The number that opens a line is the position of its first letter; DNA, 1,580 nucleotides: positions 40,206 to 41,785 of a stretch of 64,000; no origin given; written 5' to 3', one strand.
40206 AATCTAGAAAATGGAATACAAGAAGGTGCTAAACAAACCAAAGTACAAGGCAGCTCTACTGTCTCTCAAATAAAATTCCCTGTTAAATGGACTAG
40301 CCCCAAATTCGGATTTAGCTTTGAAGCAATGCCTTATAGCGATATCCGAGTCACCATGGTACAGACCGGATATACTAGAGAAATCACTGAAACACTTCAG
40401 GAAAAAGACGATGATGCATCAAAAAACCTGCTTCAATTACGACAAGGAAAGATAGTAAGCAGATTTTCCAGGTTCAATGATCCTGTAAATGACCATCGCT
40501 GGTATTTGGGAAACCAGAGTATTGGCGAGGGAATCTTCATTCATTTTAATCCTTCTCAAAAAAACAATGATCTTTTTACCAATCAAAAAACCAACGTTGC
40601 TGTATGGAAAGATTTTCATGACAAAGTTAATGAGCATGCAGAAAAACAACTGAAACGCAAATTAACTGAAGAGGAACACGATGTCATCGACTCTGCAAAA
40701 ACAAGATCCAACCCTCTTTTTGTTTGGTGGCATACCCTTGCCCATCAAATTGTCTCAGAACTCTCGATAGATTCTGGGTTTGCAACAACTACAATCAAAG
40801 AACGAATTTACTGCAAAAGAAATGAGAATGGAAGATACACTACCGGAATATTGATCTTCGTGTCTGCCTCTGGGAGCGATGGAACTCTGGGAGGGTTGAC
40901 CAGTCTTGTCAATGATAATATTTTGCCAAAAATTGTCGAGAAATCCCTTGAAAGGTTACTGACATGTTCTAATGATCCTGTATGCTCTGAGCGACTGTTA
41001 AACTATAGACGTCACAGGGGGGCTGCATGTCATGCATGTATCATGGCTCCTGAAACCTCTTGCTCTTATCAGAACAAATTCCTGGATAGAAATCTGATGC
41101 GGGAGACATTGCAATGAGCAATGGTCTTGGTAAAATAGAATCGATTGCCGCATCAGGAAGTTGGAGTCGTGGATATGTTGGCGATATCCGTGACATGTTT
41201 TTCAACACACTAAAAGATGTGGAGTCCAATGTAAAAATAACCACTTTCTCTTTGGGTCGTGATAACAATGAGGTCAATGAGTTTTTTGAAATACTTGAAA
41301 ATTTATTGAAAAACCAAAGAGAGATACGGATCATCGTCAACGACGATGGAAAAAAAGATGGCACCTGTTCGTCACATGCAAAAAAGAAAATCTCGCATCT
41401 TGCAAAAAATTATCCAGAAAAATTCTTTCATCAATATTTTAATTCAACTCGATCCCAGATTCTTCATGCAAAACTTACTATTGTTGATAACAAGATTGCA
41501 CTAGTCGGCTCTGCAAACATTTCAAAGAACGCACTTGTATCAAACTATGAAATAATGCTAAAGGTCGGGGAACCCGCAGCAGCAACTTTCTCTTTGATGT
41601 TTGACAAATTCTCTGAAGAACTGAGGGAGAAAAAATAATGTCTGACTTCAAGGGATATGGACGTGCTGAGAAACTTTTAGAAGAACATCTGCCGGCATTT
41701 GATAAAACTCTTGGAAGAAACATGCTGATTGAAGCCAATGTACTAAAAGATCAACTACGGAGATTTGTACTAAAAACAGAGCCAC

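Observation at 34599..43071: Helicase-DUF1998 giant + single-HKD PLD + unknown 477-aa gene: a DISARM/Druantia-hybrid defence candidate in a thaumarchaeal-type genome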

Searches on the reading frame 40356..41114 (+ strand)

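Call 84: search_protein_families(library=pfam, proteins=[window:40356-41114:+], max_evalue=10)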
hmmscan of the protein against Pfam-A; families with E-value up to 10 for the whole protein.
window:40356-41114:+ (253 aa): 2 families
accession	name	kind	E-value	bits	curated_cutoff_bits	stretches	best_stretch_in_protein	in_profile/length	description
PF09369.15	MZB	-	4.1e-06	27.8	24.2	1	128-229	1-80/80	MrfA Zn-binding domain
PF05871.18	ESCRT-II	-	0.28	11.8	27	1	67-129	46-98/138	ESCRT-II complex subunit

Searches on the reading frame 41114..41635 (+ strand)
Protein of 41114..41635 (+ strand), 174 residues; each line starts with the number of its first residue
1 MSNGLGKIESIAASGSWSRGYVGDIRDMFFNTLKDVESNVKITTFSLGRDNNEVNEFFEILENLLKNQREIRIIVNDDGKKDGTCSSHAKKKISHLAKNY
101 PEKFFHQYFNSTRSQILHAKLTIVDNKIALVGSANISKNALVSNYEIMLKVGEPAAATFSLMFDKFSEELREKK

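Call 6: search_protein_families(library=pfam, proteins=[window:41114-41635:+], max_evalue=0.1)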
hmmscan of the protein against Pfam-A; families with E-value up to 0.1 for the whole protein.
window:41114-41635:+ (174 aa): 4 families
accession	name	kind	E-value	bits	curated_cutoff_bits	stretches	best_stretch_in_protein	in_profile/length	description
PF13091.12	PLDc_2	-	2.1e-18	66.9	27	1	32-156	4-120/132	PLD-like domain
PF00614.28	PLDc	-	8.1e-07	29.2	21.9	1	117-139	5-27/28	Phospholipase D Active site motif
PF09565.16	RE_NgoFVII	-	0.0039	17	23.8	1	92-159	66-141/162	NgoFVII restriction endonuclease N-terminal PLD domain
PF17419.7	MauJ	-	0.046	15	28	1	57-126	21-86/116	Methylamine utilization protein MauJ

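Call 7: search_protein_families(library=padloc, proteins=[window:41114-41635:+], max_evalue=0.1)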
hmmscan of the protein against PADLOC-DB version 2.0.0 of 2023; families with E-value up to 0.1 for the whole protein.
window:41114-41635:+ (174 aa): 32 families (the best 25 are shown)
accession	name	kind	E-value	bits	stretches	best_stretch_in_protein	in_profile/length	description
PDLC02614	DrmC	-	1.5e-19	68.3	1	8-165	5-149/153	DrmC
PDLC02595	DrmC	-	2.3e-10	38.7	1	21-165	113-257/269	DrmC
PDLC03922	MkoB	-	1.8e-08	32.2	1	24-154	311-432/610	-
PDLC02607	DrmC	-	2.4e-08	31.6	1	110-156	196-242/265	DrmC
PDLC02585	DrmC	-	3.9e-08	31.2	1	53-147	130-224/253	DrmC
PDLC02591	DrmC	-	1.1e-07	29.3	1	35-148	123-231/260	DrmC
PDLC02587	DrmC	-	1.4e-07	28.7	1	33-158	109-246/267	DrmC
PDLC03829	ZacB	-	2.3e-07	28.1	1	114-159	294-343/586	-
PDLC02594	DrmC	-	6.2e-07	27.1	1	97-152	157-213/240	DrmC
PDLC02616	DrmC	-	7.4e-07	27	1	32-151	89-199/224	DrmC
PDLC02611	DrmC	-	1.1e-06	26.9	1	88-147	51-109/138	DrmC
PDLC02604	DrmC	-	1.5e-06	26.6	1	110-156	23-71/92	DrmC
PDLC02606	DrmC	-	1.6e-06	26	1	37-150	47-156/182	DrmC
PDLC02601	DrmC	-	1.6e-06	25.7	1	99-153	215-271/295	DrmC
PDLC02592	DrmC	-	1.9e-06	25.7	1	54-148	116-206/234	DrmC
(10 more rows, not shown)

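Call 41: search_protein_families(library=ncbifam, proteins=[window:41114-41635:+], max_evalue=1)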
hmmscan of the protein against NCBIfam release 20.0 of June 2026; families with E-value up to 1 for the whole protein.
window:41114-41635:+ (174 aa): 11 families
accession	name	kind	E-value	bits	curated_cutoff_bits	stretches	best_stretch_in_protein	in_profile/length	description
NF038319.1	DISARM_DrmC_I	equivalog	7.5e-13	48.5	133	1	31-155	101-222/236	DISARM system phospholipase D-like protein DrmC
NF010492.0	PRK13912.1-3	equivalog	1.4e-09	37.8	297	1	32-150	42-154/178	nuclease NucT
NF010491.0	PRK13912.1-2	equivalog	4e-09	36.5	225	1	113-152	119-158/180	nuclease NucT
NF009107.0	PRK12452.1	equivalog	3.9e-07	29.2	787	1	25-151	345-460/509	cardiolipin synthase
NF010493.0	PRK13912.1-4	equivalog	3e-05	24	351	1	111-158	106-155/171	nuclease NucT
NF041068.1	DpdK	equivalog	3e-05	23.6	100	1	53-158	63-158/167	phospholipase D-like domain-containing protein DpdK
TIGR04265.1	bac_cardiolipin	equivalog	7.4e-05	21.9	290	1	116-153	399-436/483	cardiolipin synthase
NF010490.0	PRK13912.1-1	equivalog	0.0002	21.5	211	1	90-149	84-137/159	nuclease NucT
NF008427.0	PRK11263.1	equivalog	0.028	13.5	281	1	116-142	111-137/409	cardiolipin synthase ClsB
NF042964.1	phospholipD_antiphage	equivalog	0.068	11.4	1100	1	115-150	119-158/895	phospholipase D-like domain-containing anti-phage protein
NF050819.1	PolSacchBiosHfsG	equivalog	0.16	11.1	500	1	59-115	27-81/302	polysaccharide biosynthesis protein HfsG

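Call 66: list_cluster_members(proteins=[P0045, P0001, window:41114-41635:+, window:32654-33817:-])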
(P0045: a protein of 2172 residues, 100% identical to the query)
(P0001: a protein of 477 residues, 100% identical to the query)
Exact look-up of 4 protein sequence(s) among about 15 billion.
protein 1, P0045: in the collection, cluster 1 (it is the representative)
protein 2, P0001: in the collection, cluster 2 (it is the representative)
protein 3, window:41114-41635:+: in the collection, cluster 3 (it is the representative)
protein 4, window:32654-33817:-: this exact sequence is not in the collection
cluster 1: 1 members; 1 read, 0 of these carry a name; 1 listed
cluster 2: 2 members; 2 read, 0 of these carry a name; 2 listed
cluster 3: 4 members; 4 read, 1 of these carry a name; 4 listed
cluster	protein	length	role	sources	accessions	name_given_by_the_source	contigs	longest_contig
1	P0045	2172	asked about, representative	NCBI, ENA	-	-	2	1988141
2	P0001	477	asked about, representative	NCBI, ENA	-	-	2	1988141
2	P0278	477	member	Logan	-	-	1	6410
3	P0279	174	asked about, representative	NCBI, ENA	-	-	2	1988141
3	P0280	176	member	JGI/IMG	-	phosphatidylserine/phosphatidylglycerophosphate/cardiolipin synthase-like enzyme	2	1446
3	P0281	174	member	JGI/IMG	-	-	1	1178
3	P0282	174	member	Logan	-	-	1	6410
